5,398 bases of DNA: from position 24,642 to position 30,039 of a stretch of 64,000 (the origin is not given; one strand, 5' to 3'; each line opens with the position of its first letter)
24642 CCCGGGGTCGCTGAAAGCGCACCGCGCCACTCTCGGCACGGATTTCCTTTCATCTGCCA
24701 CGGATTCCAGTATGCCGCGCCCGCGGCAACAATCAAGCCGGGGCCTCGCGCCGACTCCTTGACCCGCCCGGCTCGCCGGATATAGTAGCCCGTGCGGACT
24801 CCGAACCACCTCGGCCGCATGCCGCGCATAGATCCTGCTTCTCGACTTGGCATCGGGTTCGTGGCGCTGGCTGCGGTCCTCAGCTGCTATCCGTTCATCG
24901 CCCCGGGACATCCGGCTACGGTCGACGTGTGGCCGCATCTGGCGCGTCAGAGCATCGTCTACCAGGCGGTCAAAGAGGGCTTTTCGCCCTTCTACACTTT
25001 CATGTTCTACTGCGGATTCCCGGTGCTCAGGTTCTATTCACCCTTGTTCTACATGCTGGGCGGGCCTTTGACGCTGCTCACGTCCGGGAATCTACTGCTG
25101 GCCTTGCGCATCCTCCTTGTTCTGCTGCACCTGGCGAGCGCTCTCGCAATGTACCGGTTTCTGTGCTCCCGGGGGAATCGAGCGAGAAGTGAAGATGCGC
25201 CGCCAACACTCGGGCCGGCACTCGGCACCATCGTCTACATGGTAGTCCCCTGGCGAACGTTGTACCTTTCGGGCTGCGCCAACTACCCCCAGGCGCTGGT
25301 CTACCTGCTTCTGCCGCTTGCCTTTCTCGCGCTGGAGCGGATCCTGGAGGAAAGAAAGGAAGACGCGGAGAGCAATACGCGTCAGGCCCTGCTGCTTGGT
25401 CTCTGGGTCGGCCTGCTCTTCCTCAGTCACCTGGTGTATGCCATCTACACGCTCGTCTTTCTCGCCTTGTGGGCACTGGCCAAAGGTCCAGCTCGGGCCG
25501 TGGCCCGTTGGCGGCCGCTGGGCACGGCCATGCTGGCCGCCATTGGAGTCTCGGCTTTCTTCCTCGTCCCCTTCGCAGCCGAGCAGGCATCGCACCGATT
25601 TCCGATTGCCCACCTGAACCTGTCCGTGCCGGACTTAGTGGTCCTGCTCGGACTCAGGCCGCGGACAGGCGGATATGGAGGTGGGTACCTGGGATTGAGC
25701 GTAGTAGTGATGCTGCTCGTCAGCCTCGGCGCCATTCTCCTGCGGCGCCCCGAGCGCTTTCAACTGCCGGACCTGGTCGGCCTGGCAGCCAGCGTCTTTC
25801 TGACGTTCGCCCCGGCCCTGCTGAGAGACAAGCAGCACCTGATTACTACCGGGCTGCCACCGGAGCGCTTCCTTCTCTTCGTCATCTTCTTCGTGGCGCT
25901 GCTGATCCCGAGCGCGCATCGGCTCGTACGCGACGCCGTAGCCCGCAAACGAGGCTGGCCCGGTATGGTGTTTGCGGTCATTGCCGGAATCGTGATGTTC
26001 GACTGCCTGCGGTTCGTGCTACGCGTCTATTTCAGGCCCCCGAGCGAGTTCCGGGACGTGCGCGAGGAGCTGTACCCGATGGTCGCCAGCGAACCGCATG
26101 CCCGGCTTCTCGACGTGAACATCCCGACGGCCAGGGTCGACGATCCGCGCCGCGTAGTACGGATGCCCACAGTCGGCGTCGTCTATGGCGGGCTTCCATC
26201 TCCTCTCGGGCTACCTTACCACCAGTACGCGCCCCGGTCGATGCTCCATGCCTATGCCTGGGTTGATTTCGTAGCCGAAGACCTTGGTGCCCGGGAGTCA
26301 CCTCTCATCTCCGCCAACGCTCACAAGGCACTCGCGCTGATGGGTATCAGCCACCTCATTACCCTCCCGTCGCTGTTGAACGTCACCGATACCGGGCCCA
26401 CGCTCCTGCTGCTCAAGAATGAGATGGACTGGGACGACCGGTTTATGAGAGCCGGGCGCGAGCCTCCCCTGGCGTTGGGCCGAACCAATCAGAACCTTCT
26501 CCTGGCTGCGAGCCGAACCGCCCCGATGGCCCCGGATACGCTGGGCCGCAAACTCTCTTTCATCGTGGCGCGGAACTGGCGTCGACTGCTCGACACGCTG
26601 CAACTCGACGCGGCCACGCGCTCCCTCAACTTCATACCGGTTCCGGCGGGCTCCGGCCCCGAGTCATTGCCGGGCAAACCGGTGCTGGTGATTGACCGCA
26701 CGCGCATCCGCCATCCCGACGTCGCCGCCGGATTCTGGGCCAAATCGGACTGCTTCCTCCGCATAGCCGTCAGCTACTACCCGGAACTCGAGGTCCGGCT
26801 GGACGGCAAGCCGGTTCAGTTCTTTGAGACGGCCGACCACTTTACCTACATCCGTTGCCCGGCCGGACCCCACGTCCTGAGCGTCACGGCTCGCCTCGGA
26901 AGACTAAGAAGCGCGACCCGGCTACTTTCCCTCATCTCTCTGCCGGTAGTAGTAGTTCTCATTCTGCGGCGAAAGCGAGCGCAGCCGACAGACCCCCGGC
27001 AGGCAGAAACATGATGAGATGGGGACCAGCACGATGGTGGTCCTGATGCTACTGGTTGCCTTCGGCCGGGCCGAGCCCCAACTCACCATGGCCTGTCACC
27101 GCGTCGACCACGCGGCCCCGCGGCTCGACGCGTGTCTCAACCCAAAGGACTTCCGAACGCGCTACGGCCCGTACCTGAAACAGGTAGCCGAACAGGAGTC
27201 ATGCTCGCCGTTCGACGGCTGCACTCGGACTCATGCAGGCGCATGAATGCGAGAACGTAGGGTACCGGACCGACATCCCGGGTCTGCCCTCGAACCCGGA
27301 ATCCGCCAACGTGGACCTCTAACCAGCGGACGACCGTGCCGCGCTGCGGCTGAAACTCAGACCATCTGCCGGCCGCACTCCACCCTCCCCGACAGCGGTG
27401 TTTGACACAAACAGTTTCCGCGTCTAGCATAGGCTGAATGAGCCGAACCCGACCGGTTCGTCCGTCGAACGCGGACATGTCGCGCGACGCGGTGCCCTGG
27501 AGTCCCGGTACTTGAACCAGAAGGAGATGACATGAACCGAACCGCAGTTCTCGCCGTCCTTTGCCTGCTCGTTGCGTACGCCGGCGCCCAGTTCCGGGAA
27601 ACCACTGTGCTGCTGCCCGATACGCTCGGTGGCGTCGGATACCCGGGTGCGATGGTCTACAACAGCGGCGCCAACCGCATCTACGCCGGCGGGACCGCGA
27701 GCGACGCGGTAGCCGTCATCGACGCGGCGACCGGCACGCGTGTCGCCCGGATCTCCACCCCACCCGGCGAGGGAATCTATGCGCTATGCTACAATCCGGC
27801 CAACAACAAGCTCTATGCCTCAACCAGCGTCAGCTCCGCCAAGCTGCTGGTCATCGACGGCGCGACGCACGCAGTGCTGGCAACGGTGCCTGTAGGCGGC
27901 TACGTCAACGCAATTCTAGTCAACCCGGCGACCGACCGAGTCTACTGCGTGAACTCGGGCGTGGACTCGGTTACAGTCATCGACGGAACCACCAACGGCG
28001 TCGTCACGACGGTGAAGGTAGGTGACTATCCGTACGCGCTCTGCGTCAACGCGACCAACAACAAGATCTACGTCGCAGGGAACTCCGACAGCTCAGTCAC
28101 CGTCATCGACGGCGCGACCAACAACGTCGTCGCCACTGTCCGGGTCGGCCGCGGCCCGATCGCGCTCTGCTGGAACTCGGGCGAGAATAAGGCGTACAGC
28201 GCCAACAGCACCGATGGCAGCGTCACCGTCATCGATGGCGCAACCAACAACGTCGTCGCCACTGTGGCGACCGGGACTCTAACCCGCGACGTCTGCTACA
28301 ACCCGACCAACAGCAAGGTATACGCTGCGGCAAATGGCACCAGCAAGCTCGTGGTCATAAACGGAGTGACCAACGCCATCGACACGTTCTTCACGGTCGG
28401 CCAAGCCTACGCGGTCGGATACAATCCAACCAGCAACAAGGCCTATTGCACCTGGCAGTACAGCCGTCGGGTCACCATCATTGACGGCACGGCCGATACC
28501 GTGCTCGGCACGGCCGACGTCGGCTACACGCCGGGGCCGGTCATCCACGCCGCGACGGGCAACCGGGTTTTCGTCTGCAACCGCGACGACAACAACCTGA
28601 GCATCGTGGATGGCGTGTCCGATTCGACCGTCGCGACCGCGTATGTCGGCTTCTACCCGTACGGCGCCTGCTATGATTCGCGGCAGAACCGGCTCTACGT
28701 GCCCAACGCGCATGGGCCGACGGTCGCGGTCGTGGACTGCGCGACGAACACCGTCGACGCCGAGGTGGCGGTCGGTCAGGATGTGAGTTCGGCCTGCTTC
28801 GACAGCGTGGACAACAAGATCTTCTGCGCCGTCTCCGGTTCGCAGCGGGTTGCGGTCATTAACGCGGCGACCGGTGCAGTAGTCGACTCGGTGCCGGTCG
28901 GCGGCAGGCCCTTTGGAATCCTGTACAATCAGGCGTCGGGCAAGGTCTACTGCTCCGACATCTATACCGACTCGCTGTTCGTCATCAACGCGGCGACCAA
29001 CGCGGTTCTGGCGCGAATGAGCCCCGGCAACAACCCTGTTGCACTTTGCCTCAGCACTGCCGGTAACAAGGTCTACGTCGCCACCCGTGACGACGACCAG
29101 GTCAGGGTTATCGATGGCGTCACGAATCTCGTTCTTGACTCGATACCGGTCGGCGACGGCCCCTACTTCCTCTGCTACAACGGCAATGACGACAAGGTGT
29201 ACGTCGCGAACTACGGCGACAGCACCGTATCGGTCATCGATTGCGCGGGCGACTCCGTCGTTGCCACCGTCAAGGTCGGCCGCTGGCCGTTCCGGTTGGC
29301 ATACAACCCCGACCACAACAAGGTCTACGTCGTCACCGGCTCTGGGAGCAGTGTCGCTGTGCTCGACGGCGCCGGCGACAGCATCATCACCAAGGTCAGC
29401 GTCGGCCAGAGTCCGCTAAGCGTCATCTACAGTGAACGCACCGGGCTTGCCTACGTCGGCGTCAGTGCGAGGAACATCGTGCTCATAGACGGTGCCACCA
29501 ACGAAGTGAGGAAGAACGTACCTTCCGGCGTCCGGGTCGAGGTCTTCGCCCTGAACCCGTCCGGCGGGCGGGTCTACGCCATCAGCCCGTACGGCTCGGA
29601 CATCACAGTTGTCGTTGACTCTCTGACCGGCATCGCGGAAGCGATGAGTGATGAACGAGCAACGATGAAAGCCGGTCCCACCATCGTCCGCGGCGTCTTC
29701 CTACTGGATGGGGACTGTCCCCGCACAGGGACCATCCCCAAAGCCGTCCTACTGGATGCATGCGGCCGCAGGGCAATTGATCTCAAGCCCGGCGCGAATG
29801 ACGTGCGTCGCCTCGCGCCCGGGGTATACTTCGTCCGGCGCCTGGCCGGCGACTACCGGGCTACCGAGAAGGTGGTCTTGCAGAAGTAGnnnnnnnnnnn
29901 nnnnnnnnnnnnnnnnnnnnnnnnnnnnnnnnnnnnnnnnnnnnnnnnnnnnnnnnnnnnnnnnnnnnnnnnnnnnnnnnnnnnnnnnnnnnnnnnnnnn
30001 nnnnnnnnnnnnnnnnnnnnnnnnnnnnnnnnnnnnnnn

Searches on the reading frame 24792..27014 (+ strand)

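Call 85: search_protein_families(library=pfam, proteins=[window:24792-27014:+], max_evalue=0.00001)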
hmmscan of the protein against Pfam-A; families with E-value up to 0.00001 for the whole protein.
window:24792-27014:+ (740 aa): 1 family
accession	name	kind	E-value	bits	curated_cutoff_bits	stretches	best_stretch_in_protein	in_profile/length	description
PF10131.15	PTPS_related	-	6.7e-12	45.1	26.4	1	79-418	1-316/621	6-pyruvoyl-tetrahydropterin synthase related domain; membrane protein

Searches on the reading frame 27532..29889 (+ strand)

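Call 85: search_protein_families(library=pfam, proteins=[window:27532-29889:+], max_evalue=0.00001)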
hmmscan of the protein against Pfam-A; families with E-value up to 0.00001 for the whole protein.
window:27532-29889:+ (785 aa): 8 families
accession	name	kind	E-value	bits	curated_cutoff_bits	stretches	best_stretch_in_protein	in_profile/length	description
PF25174.1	Beta-prop_THOC3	-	1.4e-26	93.6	305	2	50-261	61-267/272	THOC3 beta-propeller domain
PF21783.3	YNCE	-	4.5e-15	56.3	27.1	1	336-632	32-332/339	YNCE-like beta-propeller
PF02239.22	Cytochrom_D1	-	2.6e-14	53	25.5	0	140-267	10-136/368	Cytochrome D1 heme domain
PF23414.1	Beta-prop_EML_2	-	2.2e-09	37.5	90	0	168-268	2-101/266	Echinoderm microtubule-associated protein second beta-propeller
PF24807.1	WD40_CDC20-Fz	-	4.3e-09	36.5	200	0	146-262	30-146/292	CDC20/Fizzy WD40 domain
PF08450.18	SGL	-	4.1e-08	33.6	26.3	0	103-218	115-235/246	SMP-30/Gluconolactonase/LRE-like region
PF13570.13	Beta-prop_ACSF4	-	1e-07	32.1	133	0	101-282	27-196/329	Beta-alanine-activating enzyme, beta-propeller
PF24817.1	WD40_WDHD1_1st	-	7.9e-07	29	109.9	0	80-255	6-176/291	WDHD1 first WD40 domain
